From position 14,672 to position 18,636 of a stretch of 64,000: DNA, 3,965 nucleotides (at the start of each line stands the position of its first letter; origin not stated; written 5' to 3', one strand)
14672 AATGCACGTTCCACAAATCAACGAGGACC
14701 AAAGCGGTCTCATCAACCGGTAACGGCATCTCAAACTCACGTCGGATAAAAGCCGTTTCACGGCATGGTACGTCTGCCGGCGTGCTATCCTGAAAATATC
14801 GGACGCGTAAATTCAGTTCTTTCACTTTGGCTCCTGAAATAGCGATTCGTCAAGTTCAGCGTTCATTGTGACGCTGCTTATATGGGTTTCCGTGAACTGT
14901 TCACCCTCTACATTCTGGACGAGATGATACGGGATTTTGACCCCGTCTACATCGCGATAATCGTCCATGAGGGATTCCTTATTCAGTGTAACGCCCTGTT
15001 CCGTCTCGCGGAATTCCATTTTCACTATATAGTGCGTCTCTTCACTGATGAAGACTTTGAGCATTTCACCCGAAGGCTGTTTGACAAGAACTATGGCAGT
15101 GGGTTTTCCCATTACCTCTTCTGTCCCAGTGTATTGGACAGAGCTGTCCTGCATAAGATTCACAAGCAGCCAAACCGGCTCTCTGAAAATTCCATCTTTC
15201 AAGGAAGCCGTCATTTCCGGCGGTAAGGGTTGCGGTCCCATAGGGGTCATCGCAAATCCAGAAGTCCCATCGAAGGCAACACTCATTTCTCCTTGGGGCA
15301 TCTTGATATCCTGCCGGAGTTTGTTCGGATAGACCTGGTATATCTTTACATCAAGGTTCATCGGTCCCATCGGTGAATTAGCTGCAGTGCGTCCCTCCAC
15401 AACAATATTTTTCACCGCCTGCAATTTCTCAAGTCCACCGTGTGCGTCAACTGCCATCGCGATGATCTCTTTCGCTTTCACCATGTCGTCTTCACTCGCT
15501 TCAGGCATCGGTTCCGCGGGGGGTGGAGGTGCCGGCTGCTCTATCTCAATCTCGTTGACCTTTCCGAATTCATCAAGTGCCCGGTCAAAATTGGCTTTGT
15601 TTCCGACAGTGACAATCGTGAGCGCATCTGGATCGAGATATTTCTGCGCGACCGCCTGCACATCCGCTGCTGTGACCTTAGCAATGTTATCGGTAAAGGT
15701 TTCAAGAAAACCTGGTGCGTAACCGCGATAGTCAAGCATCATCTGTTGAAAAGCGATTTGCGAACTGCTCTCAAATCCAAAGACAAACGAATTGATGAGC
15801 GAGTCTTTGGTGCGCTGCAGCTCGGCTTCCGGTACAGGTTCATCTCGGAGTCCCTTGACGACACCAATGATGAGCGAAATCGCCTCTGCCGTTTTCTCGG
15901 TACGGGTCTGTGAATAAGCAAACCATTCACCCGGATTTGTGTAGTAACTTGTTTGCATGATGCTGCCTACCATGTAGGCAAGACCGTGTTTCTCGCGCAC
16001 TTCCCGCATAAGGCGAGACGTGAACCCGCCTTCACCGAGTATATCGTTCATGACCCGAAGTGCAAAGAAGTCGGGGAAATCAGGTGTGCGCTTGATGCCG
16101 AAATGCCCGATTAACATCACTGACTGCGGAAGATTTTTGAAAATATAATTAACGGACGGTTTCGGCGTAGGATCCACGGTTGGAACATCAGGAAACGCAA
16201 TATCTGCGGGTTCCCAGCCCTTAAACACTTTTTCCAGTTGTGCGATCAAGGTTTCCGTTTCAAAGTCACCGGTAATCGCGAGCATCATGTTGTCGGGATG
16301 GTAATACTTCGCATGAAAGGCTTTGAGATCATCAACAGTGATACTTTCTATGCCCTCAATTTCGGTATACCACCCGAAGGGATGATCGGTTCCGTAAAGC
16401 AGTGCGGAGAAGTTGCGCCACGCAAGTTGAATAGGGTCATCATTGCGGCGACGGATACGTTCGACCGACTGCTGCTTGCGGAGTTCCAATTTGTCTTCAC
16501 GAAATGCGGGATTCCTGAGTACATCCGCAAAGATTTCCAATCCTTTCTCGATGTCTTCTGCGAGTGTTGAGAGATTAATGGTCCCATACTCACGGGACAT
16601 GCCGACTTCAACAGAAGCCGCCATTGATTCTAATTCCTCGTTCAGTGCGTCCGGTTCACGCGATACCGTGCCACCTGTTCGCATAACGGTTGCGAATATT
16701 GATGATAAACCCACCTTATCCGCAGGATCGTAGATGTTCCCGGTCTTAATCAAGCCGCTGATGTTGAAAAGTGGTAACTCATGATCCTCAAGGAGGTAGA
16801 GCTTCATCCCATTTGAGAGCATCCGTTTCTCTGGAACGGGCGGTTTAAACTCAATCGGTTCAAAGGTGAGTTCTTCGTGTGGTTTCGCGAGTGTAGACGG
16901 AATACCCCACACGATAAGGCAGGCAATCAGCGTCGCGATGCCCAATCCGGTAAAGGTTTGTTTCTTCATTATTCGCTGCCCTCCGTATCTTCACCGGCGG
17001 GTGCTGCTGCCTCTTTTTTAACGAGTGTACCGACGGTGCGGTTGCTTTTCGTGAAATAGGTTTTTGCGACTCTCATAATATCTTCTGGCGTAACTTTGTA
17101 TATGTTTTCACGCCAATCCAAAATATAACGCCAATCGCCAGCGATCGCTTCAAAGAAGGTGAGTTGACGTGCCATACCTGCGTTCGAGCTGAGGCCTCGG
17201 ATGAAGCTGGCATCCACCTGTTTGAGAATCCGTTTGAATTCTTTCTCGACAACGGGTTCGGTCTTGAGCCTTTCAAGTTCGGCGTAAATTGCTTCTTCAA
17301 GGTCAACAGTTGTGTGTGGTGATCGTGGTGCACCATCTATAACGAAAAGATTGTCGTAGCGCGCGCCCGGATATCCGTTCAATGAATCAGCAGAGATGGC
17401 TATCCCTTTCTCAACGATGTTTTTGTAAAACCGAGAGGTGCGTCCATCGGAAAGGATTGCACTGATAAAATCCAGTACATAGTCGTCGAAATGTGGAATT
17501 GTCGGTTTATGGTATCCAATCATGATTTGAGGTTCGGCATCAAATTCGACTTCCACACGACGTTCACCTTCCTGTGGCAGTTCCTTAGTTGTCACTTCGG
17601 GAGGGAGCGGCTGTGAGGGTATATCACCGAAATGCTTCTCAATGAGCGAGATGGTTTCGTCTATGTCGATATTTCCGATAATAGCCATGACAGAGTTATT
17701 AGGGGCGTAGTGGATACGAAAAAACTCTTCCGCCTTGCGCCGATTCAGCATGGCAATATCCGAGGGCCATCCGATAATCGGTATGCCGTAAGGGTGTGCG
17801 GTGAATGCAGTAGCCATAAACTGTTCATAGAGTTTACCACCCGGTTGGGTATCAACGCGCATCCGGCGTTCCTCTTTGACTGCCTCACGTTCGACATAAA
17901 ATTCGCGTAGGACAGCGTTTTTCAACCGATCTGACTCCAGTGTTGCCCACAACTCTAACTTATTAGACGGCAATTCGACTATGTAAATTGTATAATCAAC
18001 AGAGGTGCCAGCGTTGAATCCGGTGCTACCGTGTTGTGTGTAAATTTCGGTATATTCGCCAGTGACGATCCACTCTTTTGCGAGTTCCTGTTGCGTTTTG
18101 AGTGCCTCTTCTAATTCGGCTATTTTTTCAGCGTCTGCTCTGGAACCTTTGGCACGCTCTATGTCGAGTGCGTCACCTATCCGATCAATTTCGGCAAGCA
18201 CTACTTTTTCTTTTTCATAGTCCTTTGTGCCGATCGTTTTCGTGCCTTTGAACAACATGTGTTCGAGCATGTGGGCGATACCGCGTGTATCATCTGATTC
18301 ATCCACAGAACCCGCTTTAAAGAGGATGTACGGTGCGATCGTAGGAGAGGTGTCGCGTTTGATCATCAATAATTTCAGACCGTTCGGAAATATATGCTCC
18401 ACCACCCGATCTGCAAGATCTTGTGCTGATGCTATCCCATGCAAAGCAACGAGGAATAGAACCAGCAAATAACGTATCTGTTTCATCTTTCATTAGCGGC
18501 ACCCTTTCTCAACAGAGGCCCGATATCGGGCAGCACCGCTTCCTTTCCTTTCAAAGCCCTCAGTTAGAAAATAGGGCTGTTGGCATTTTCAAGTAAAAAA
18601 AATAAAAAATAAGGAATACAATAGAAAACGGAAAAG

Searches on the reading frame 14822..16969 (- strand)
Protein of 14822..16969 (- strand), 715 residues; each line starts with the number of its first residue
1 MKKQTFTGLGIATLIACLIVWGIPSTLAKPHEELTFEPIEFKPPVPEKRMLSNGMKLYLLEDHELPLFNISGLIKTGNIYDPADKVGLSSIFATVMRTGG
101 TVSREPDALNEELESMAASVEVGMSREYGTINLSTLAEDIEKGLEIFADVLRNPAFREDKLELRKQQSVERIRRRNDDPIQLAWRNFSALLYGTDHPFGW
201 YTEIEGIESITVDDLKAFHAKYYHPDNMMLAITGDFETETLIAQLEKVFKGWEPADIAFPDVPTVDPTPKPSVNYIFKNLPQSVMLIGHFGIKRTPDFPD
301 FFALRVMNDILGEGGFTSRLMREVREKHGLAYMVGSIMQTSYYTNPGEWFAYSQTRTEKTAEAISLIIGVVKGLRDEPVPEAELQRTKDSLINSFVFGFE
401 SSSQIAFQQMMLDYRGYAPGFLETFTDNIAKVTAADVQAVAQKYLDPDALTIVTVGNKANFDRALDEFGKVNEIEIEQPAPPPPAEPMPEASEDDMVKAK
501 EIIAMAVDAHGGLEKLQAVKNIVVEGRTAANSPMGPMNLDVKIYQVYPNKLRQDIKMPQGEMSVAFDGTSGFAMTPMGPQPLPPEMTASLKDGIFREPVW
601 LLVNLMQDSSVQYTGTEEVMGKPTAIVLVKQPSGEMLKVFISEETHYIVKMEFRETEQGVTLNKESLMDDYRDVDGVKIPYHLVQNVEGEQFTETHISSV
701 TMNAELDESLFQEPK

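Call 27: search_protein_families(library=pfam, proteins=[window:14822-16969:-], max_evalue=0.00001)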
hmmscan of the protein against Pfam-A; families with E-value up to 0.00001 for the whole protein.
window:14822-16969:- (715 aa): 3 families
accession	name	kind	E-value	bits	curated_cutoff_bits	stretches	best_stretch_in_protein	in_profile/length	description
PF05193.26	Peptidase_M16_C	-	5.5e-41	140.9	23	1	209-391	1-181/181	Peptidase M16 inactive domain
PF00675.25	Peptidase_M16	-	5.9e-12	46.1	22.3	1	73-179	18-123/149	Insulinase (Peptidase family M16)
PF17131.11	LolA_like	-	4.8e-06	26.8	30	1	607-713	69-179/184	Outer membrane lipoprotein-sorting protein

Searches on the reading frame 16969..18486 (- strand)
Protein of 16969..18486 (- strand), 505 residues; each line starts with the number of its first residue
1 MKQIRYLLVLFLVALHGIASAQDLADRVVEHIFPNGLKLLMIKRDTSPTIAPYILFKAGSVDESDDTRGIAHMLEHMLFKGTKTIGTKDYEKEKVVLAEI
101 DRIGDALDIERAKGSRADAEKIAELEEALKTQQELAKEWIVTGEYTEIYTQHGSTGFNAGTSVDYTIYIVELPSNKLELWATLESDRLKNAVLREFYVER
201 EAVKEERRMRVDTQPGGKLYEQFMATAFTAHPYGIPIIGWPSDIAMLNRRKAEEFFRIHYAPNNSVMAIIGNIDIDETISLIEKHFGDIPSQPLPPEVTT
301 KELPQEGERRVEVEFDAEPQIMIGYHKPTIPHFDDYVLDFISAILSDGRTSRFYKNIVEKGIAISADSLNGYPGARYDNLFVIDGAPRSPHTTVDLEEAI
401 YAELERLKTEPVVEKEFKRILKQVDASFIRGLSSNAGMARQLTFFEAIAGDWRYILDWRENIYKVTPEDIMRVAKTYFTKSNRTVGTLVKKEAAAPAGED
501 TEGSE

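Call 27: search_protein_families(library=pfam, proteins=[window:16969-18486:-], max_evalue=0.00001)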
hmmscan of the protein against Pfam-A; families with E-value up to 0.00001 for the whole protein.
window:16969-18486:- (505 aa): 2 families
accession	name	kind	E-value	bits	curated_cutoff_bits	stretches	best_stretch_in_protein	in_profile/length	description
PF05193.26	Peptidase_M16_C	-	4e-31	108.7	23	1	248-423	3-180/181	Peptidase M16 inactive domain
PF00675.25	Peptidase_M16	-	1.3e-17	64.5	22.3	1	46-92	9-55/149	Insulinase (Peptidase family M16)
